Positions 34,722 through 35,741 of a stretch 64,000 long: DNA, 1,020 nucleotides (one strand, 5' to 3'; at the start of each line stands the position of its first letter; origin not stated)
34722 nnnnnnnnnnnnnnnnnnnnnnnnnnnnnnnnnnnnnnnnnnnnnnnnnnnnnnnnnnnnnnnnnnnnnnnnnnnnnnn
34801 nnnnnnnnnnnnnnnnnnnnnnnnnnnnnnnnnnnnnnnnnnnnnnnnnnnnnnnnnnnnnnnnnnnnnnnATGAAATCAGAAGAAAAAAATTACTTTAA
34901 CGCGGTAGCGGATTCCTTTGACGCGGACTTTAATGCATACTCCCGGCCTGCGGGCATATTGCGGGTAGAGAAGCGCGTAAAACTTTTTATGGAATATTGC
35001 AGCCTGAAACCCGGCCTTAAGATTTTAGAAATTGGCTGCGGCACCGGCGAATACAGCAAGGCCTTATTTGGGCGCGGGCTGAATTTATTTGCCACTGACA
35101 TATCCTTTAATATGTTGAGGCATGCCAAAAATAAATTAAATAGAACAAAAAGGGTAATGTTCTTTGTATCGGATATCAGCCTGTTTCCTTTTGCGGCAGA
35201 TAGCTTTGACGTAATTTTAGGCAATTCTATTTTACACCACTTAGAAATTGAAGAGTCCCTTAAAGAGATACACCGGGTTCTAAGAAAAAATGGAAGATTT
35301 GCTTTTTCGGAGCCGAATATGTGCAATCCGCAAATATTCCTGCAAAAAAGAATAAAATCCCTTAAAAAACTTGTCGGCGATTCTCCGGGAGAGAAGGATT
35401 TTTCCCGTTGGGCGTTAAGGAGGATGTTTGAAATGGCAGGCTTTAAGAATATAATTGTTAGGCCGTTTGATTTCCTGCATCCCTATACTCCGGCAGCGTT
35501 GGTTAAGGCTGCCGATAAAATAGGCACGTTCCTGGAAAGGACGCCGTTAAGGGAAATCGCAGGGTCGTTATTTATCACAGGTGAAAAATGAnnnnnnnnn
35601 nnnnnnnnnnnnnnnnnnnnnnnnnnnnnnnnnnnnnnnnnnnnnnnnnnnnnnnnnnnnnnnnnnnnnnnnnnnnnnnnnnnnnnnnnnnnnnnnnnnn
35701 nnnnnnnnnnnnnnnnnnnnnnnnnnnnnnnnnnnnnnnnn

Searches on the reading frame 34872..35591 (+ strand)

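Call 15: search_protein_families(library=pfam, proteins=[window:34872-35591:+], max_evalue=0.01)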
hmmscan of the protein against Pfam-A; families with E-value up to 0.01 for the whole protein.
window:34872-35591:+ (239 aa): 14 families
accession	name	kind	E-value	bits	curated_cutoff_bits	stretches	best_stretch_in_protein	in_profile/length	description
PF08241.18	Methyltransf_11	-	1.5e-22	80.5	21.2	1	52-145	1-95/95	Methyltransferase domain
PF13649.12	Methyltransf_25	-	6.4e-20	72.1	27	1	51-141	1-97/97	Methyltransferase domain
PF13847.12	Methyltransf_31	-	3e-18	66.3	27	1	46-168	2-129/145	Methyltransferase domain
PF08242.18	Methyltransf_12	-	9.5e-17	62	30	1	52-143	1-98/98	Methyltransferase domain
PF13489.12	Methyltransf_23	-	1.4e-13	51.4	27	1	40-194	13-162/164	Methyltransferase domain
PF01209.24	Ubie_methyltran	-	2.2e-11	44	20.1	1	8-147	12-153/233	ubiE/COQ5 methyltransferase family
PF02353.26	CMAS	-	7.6e-06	25.9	27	1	34-156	49-175/273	Mycolic acid cyclopropane synthetase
PF03141.22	Methyltransf_29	-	3.8e-05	22.9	23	1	50-163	120-236/506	Putative S-adenosyl-L-methionine-dependent methyltransferase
PF05401.17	NodS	-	5.5e-05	23.5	24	1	34-148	29-147/201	Nodulation protein S (NodS)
PF01135.25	PCMT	-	0.00054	20.2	20.3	1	37-91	63-120/210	Protein-L-isoaspartate(D-aspartate) O-methyltransferase (PCMT)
PF05219.18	DREV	-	0.0012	18.5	26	1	48-143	95-184/265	DREV methyltransferase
PF05175.20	MTS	-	0.0014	18.8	23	1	37-141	21-134/170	Methyltransferase small domain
PF00398.26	RrnaAD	-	0.0045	16.6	24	1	43-109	26-92/263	Ribosomal RNA adenine dimethylase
PF20922.3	Anamorsin_N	-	0.0056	16.8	27.1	1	100-151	40-93/163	Anamorsin, N-terminal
